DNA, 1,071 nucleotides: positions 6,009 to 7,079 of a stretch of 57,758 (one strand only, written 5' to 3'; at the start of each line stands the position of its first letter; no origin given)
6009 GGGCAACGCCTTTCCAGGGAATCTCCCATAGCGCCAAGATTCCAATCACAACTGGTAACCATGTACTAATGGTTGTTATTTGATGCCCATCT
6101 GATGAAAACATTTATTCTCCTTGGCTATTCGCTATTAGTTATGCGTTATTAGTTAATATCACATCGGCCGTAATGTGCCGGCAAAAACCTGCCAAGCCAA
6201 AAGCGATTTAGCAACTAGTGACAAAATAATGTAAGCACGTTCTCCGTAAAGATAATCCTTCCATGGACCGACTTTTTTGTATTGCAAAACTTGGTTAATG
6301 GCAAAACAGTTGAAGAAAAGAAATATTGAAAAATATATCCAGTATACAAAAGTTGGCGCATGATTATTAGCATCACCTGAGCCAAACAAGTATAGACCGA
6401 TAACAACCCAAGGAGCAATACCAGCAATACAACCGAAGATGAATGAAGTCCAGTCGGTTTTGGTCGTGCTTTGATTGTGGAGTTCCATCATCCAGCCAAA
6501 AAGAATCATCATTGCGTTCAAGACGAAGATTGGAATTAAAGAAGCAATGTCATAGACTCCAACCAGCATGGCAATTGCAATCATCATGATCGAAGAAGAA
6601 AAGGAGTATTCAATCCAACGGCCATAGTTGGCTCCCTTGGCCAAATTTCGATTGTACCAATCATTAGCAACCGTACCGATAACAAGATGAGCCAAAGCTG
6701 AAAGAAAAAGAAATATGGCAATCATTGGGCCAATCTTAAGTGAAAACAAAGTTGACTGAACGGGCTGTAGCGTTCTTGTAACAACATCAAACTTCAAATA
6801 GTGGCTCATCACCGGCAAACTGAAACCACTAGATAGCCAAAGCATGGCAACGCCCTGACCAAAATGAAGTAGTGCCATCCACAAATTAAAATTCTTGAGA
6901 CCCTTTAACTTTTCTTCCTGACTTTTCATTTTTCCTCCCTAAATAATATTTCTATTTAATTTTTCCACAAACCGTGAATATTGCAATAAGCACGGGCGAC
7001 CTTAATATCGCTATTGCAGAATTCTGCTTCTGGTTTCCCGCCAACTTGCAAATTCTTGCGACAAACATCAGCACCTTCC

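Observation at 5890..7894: Heliorhodopsin apparently co-transcribed with superoxide reductase and MsrA, with MsrB one gene further up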

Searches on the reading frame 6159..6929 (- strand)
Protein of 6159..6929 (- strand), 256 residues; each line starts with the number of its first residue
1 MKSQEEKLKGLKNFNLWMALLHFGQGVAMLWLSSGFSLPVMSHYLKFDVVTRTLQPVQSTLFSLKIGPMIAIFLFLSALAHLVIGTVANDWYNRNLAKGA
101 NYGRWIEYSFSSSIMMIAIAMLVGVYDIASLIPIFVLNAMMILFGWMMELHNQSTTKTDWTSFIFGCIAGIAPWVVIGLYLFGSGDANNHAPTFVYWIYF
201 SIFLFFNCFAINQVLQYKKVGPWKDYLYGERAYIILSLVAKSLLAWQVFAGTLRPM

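Call 3: search_protein_families(library=pfam, proteins=[window:6159-6929:-], max_evalue=0.01)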
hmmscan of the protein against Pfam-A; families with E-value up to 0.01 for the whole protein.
window:6159-6929:- (256 aa): 1 family
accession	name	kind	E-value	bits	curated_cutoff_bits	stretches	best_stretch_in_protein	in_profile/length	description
PF18761.7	Heliorhodopsin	-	2.7e-103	344.9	26.7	1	11-253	1-242/242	Heliorhodopsin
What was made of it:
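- Checked: HeR identity: ORF 6159-6929 (256 aa) matches Pfam Heliorhodopsin PF18761 over its full length, E=2.7e-103 (call 3).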

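Call 5: search_solved_structures(query=window:6159-6929:-, show_alignments=2)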
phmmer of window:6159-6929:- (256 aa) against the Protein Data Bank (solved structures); distinct sequences matched with E-value up to 0.001: 6.
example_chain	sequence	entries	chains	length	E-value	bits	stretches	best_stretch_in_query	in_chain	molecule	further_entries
6is6_A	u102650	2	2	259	3.9e-80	272.2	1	4-256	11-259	heliorhodopsin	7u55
7clj_A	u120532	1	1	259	9.7e-80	270.9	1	4-256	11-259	heliorhodopsin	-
9ljj_A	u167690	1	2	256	4.1e-62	213.2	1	6-255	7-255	Heliorhodopsin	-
6su3_X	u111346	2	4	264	4.6e-62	213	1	6-255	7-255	48C12 heliorhodopsin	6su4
6uh3_A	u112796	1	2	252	3e-61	210.4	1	6-253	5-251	Heliorhodopsin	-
9vfc_A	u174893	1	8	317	4.6e-39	137.6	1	14-255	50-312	heliorhodopsin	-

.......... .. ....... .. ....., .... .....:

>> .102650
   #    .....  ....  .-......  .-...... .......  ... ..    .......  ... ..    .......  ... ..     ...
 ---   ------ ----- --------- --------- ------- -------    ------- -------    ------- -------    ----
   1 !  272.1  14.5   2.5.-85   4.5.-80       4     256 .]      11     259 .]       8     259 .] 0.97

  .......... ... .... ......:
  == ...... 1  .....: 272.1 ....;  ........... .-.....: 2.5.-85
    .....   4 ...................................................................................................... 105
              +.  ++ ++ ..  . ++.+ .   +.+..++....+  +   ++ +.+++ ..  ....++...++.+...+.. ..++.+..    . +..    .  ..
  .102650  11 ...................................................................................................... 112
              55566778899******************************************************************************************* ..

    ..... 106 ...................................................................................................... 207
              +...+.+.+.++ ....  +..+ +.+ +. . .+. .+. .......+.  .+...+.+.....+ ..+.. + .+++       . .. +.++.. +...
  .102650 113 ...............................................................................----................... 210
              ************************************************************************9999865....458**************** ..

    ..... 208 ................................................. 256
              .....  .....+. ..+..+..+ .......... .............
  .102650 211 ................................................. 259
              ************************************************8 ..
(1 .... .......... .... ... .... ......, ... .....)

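Call 11: find_homologous_proteins(query=window:6159-6929:-, max_evalue=1e-20)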
Query window:6159-6929:- (256 aa): 7999 proteins with E <= 1e-20 among 8000 candidates; the best 120 are listed.
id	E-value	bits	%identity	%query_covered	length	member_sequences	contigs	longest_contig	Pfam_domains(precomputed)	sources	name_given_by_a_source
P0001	3.8e-157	539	95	98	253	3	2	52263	PF18761.8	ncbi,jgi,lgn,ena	ncbi:MAG: heliorhodopsin HeR [Candidatus Berkelbacteria bacterium]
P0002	1.3e-139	482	84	98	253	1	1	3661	PF18761.8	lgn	-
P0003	4.4e-138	477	81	100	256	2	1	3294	PF18761.8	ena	-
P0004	4.4e-138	477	85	98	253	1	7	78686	PF18761.8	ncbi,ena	-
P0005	1.1e-137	476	81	100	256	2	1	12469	PF18761.8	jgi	-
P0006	4.5e-137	474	82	100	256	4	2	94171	PF18761.8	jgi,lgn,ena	-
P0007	1.8e-136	472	83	98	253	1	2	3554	PF18761.8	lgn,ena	-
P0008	4.6e-135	467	81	100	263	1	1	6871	PF18761.8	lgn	-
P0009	3.6e-132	458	79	100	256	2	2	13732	PF18761.8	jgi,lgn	-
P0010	6.4e-132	457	80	98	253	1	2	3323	PF18761.8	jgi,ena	-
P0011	8.9e-132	456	80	98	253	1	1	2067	PF18761.8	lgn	-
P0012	1.8e-131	455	85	93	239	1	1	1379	PF18761.8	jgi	jgi:hypothetical protein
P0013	3.8e-131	454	79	98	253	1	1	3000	PF18761.8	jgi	jgi:hypothetical protein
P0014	3.4e-129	448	79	98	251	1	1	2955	PF18761.8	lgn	-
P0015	1.9e-128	445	78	98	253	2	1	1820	PF18761.8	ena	-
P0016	2.7e-125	435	77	99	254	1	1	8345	PF18761.8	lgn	-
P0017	1.4e-124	433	80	93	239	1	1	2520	PF18761.8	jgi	-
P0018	6.1e-124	431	78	98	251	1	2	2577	PF18761.8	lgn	-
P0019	8.7e-124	430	75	98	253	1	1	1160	PF18761.8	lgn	-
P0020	8.9e-124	430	77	98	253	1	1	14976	PF18761.8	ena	-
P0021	1.0e-123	430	76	98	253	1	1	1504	PF18761.8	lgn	-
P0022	1.1e-123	430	77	98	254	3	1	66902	PF18761.8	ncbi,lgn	-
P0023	1.4e-123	429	76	98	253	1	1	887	PF18761.8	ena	-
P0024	3.0e-123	428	76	98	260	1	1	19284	PF18761.8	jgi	jgi:hypothetical protein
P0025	7.3e-123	427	76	98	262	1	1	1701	PF18761.8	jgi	jgi:hypothetical protein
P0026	8.7e-123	427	76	99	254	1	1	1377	PF18761.8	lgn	-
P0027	1.4e-122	426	76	98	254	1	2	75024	PF18761.8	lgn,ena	-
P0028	2.4e-122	425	74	99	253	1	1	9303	PF18761.8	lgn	-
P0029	2.7e-122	425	75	98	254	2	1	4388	PF18761.8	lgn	-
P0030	6.1e-122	424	76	98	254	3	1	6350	PF18761.8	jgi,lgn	jgi:hypothetical protein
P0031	7.2e-122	424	75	98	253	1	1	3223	PF18761.8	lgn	-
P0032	7.9e-122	424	75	99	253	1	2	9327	PF18761.8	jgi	jgi:hypothetical protein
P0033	2.3e-121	422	76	98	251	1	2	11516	PF18761.8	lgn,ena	-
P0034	2.8e-121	422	76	98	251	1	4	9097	PF18761.8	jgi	-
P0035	3.3e-121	422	76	98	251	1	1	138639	PF18761.8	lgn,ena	-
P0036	4.1e-121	421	73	99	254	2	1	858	PF18761.8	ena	-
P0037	4.9e-121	421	75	98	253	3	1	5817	PF18761.8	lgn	-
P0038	9.7e-121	420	74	98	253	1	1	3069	PF18761.8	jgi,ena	-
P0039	1.6e-120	419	76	98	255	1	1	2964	PF18761.8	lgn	-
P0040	1.8e-120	419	76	98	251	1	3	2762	PF18761.8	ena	-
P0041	2.5e-120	419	75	98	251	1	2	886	PF18761.8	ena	-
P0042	2.6e-120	419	74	100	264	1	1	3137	PF18761.8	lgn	-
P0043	2.7e-120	419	74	96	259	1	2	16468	PF18761.8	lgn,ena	-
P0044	3.2e-120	418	74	99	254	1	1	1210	PF18761.8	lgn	-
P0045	1.1e-119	417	73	98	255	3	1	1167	PF18761.8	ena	-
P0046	1.1e-119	417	74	98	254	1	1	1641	PF18761.8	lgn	-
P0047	3.7e-119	415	73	98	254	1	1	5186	PF18761.8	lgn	-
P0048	4.1e-119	415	75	98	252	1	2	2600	PF18761.8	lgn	-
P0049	4.1e-119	415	74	98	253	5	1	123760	PF18761.8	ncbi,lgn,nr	ncbi:MAG: heliorhodopsin HeR [Candidatus Berkelbacteria bacterium]|nr:heliorhodopsin HeR [Candidatus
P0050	4.1e-119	415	72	99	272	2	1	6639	PF18761.8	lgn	-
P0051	4.8e-119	415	73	98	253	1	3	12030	PF18761.8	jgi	jgi:hypothetical protein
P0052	5.3e-119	414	74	99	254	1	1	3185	PF18761.8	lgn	-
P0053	6.8e-119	414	73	96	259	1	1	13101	PF18761.8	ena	-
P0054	8.2e-119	414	75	98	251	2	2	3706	PF18761.8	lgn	-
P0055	9.7e-119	414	75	98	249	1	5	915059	PF18761.8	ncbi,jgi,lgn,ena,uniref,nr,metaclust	ncbi:TPA: hypothetical protein DD449_04805 [Candidatus Berkelbacteria bacterium]|uniref:Heliorhodops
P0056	1.1e-118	413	74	99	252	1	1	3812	PF18761.8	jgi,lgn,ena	-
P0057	1.2e-118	413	75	97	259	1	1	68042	PF18761.8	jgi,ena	-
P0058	1.6e-118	413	74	98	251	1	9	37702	PF18761.8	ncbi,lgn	-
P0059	2.1e-118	412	74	98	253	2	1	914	PF18761.8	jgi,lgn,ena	-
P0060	2.6e-118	412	75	98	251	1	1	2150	PF18761.8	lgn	-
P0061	2.7e-118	412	75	98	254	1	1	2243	PF18761.8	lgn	-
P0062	4.3e-118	411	74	98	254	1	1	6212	PF18761.8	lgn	-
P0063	4.6e-118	411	74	98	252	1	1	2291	PF18761.8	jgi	jgi:hypothetical protein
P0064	4.7e-118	411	72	98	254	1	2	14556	PF18761.8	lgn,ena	-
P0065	1.0e-117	410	75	98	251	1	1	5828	PF18761.8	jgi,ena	-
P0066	1.1e-117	410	73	97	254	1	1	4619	PF18761.8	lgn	-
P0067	1.3e-117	410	73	99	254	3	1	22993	PF18761.8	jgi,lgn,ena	-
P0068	1.3e-117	410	73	98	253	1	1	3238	PF18761.8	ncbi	-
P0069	1.5e-117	410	74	98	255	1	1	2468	PF18761.8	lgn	-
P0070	2.0e-117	409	72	98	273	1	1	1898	PF18761.8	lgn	-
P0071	2.2e-117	409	73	99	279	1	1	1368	PF18761.8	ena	-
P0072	2.4e-117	409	71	98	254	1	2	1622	PF18761.8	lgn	-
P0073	2.8e-117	409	72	98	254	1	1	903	PF18761.8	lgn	-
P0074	3.0e-117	409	73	98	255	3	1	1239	PF18761.8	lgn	-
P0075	3.2e-117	409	72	98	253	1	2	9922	PF18761.8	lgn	-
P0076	3.3e-117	409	73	98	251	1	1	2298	PF18761.8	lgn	-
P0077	5.3e-117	408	75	98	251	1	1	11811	PF18761.8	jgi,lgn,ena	-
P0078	1.2e-116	407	73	98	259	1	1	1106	PF18761.8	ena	-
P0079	1.3e-116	407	74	98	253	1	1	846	PF18761.8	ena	-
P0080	1.3e-116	407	72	98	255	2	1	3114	PF18761.8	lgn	-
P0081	1.3e-116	407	73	99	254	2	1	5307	PF18761.8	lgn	-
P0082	1.4e-116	407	74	99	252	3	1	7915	PF18761.8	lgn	-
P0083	1.7e-116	406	73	98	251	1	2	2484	PF18761.8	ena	-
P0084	1.7e-116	406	73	98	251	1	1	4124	PF18761.8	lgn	-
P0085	1.9e-116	406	72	98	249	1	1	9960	PF18761.8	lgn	-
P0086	2.3e-116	406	73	98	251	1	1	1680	PF18761.8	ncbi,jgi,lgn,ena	ncbi:MAG: heliorhodopsin HeR [bacterium]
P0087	2.3e-116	406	72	98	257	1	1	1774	PF18761.8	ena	-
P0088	2.4e-116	406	75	98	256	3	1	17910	PF18761.8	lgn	-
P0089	2.8e-116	406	70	100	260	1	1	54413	PF18761.8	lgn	-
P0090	3.0e-116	405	72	99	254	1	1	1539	PF18761.8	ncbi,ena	-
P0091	3.4e-116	405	73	99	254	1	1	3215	PF18761.8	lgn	-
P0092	3.4e-116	405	75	98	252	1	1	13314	PF18761.8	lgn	-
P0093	4.9e-116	405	72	99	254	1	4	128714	PF18761.8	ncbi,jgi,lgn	jgi:hypothetical protein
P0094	5.2e-116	405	72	98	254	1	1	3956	PF18761.8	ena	-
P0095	5.3e-116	405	71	100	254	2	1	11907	PF18761.8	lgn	-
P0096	6.4e-116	404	71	98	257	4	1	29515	PF18761.8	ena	-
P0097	7.8e-116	404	72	99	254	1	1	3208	PF18761.8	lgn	-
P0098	8.0e-116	404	71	100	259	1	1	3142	PF18761.8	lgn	-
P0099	8.5e-116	404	72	97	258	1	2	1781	PF18761.8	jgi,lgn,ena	-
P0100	9.0e-116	404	71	98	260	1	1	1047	PF18761.8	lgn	-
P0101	9.7e-116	404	71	98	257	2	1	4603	PF18761.8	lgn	-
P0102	1.2e-115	404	73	98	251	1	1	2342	PF18761.8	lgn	-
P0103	1.3e-115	403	72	99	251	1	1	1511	PF18761.8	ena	-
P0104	1.7e-115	403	72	98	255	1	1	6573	PF18761.8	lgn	-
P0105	2.1e-115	403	73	98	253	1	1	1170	PF18761.8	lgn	-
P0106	2.5e-115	402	71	100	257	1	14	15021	PF18761.8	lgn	-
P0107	2.9e-115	402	71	98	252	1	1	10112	PF18761.8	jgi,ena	-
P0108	3.1e-115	402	71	98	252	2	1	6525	PF18761.8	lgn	-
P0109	3.3e-115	402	72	98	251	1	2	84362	PF18761.8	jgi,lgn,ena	jgi:hypothetical protein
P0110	4.2e-115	402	71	100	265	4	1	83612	PF18761.8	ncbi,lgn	-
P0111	1.3e-114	400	71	98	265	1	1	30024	PF18761.8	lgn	-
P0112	1.5e-114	400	70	99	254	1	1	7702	PF18761.8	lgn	-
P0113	1.5e-114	400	72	98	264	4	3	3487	PF18761.8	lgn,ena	-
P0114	2.4e-114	399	70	98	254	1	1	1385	PF18761.8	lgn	-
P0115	2.9e-114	399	72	98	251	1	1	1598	PF18761.8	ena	-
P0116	3.2e-114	399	73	98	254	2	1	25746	PF18761.8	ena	-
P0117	3.5e-114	399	70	99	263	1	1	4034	PF18761.8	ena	-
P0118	3.7e-114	399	72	98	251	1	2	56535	PF18761.8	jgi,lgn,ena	-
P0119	3.7e-114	399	71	98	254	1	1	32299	PF18761.8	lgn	-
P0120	4.9e-114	398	71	96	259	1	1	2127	PF18761.8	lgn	-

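Call 12: find_related_loci(query=window:6159-6929:-, collection=genome_contigs, flank=6000)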
Query window:6159-6929:- (256 aa) in genome_contigs; peptide patterns used: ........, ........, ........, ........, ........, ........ (x = any residue, [..] = any of these).
600 stretches matched a pattern (row limit reached: there are more); 580 encode a relative of the query (tblastn E <= 1e-3); the best 80 are kept; 80 distinct loci.
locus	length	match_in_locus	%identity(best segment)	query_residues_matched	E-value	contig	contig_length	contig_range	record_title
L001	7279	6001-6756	92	5-256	9e-160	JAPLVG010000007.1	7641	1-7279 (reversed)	MAG: Candidatus Berkelbacteria bacterium isolate LacPavin_0419_WC70L_MAG_40_9 LacPavin_0419_WC70L_scaffold_674711, whole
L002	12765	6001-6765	84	2-256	1e-144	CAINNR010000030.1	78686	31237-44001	uncultured Candidatus Berkelbacteria bacterium isolate AlinenLipids_bin-4476 genome assembly, contig: bin-4476:30/39, wh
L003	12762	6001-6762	77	11-256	9e-134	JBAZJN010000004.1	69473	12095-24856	MAG: Patescibacteria group bacterium isolate SO_2017_LW4_120 scaffold_1082_c1_LW137-91_2017, whole genome shotgun sequen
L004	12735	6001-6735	75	8-255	2e-124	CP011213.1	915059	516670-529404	MAG: Berkelbacteria bacterium GW2011_GWE1_39_12, complete genome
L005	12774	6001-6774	71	1-256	6e-121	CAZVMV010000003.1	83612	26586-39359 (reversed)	MAG TPA_asm: uncultured Gammaproteobacteria bacterium isolate SRP173033_co2_263 genome assembly, contig: NODE_85_length_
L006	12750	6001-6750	74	5-255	7e-118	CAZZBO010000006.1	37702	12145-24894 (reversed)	MAG TPA_asm: uncultured Candidatus Saccharibacteria bacterium isolate binchicken_co27_251 genome assembly, contig: NODE_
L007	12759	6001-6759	72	3-255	1e-116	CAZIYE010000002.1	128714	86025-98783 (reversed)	MAG TPA_asm: uncultured Candidatus Saccharibacteria bacterium isolate SRP272421_co4_706 genome assembly, contig: NODE_11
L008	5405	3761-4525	70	3-256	1e-115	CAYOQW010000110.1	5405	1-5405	MAG TPA_asm: uncultured Candidatus Saccharibacteria bacterium isolate SRP142039_co1_374 genome assembly, contig: NODE_17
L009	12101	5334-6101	64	1-256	2e-114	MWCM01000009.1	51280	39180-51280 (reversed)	MAG: bacterium ADurb.Bin212 isolate ADurb.Bin212 BWY19_contig000009, whole genome shotgun sequence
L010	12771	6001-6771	66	2-256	1e-113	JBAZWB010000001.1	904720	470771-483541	MAG: Patescibacteria group bacterium isolate SO_2017_GW1_267 NODE_26_length_904720_cov_3.416747_OW334_2017, whole genome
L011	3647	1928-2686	66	4-256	6e-115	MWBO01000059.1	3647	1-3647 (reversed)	MAG: candidate division WS2 bacterium ADurb.Bin280 BWY43_contig000059, whole genome shotgun sequence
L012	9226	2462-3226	67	3-255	5e-113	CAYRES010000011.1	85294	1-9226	MAG TPA_asm: uncultured Gaiellales bacterium isolate SRP241326_co1_353 genome assembly, contig: NODE_492_length_85294_co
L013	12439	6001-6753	68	5-256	2e-112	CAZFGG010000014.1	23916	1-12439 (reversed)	MAG TPA_asm: uncultured Gammaproteobacteria bacterium isolate SRP200132_co1_183 genome assembly, contig: NODE_3648_lengt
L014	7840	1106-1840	68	11-255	6e-112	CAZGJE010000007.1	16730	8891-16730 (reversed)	MAG TPA_asm: uncultured Candidatus Saccharibacteria bacterium isolate SRP272421_co2_166 genome assembly, contig: NODE_10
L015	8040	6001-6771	64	1-256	2e-111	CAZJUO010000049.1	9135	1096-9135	MAG TPA_asm: uncultured Gammaproteobacteria bacterium isolate SRP141376_co4_277 genome assembly, contig: NODE_12419_leng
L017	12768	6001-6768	63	2-256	2e-110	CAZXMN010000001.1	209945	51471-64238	MAG TPA_asm: uncultured Candidatus Saccharibacteria bacterium isolate binchicken_co241_292 genome assembly, contig: NODE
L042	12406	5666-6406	62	11-256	1e-102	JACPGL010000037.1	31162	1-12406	MAG: Candidatus Kerfeldbacteria bacterium isolate NC_groundwater_386_Ag_B-0.1um_51_13 GD18-4_B1_scaffold_856997, whole g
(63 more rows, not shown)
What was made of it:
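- Record titles show that many relatives come from groundwater, digester and deep-lake MAGs (call 12), where light is scarce.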

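Call 14: find_encoding_contigs(protein=P0001, flank=8000, max_places=4)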
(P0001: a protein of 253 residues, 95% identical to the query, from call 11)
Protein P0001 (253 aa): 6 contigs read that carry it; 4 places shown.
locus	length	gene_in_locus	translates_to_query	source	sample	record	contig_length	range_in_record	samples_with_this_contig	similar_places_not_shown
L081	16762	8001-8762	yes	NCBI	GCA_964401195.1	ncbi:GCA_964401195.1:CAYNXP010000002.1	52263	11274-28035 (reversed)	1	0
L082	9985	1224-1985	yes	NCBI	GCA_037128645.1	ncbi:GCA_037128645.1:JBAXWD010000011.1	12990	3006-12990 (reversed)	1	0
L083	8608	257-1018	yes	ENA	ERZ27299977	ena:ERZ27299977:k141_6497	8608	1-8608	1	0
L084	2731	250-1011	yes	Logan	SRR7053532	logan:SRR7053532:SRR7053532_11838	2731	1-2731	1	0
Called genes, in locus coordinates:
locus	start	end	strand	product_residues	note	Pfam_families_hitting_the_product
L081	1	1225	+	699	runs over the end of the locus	-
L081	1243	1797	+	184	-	PF04011:LemA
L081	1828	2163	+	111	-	PF09685:MamF_MmsF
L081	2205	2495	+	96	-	PF09685:MamF_MmsF (weak)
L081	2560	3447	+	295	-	PF01435:Peptidase_M48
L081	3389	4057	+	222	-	PF06197:DUF998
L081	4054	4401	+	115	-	PF03819:MazG (weak)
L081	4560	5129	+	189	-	-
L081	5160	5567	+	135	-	-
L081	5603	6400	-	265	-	-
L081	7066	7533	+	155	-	-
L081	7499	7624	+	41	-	-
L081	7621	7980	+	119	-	PF06397:Desulfoferrod_N, PF01880:Desulfoferrodox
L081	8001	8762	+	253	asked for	PF18761:Heliorhodopsin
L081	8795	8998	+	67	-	PF18893:DUF5652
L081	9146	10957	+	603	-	PF00009:GTP_EFTU, PF01926:MMR_HSR1 (faint), PF22042:EF-G_D2 (faint), PF03144:GTP_EFTU_D2 (weak), PF00679:EFG_C, PF21018:BipA_C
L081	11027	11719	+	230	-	-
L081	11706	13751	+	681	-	PF22745:Nlig-Ia, PF14520:HHH_5 (faint), PF01653:DNA_ligase_aden, PF03120:OB_DNA_ligase, PF03119:DNA_ligase_ZBD (weak), PF12826:HHH_2, PF00533:BRCT, PF12738:PTCB-BRCT (weak)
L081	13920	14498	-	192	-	-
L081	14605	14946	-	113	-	-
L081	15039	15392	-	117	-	-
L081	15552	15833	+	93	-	PF02686:GatC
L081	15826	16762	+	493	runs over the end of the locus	PF01425:Amidase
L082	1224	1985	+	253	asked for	PF18761:Heliorhodopsin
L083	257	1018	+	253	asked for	PF18761:Heliorhodopsin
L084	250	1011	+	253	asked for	PF18761:Heliorhodopsin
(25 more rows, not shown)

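Call 15: find_encoding_contigs(protein=P0006, flank=8000, max_places=4)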
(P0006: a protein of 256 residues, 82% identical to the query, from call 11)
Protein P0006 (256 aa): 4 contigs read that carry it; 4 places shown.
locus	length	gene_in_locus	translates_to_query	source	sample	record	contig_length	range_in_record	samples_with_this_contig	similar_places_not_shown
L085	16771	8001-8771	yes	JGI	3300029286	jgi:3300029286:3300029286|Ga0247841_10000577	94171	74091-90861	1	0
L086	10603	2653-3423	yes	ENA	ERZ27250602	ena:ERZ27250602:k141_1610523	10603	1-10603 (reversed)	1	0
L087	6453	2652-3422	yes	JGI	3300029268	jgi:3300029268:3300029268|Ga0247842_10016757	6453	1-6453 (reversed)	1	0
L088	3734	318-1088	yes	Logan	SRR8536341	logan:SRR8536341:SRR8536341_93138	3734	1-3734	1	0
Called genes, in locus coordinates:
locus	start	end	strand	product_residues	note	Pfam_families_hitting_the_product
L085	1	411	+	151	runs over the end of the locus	PF01281:Ribosomal_L9_N, PF03948:Ribosomal_L9_C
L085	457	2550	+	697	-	-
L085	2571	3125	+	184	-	PF04011:LemA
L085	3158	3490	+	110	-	PF09685:MamF_MmsF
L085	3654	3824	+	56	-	-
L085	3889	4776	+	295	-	PF01435:Peptidase_M48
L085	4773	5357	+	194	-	PF06197:DUF998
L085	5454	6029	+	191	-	-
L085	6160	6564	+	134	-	-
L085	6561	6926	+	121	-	PF01641:SelR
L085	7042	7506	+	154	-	-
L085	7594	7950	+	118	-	PF06397:Desulfoferrod_N, PF01880:Desulfoferrodox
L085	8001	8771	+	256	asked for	PF18761:Heliorhodopsin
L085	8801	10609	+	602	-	PF02310:B12-binding (weak), PF04055:Radical_SAM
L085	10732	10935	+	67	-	PF18893:DUF5652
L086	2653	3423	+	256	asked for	PF18761:Heliorhodopsin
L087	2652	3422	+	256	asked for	PF18761:Heliorhodopsin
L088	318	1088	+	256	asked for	PF18761:Heliorhodopsin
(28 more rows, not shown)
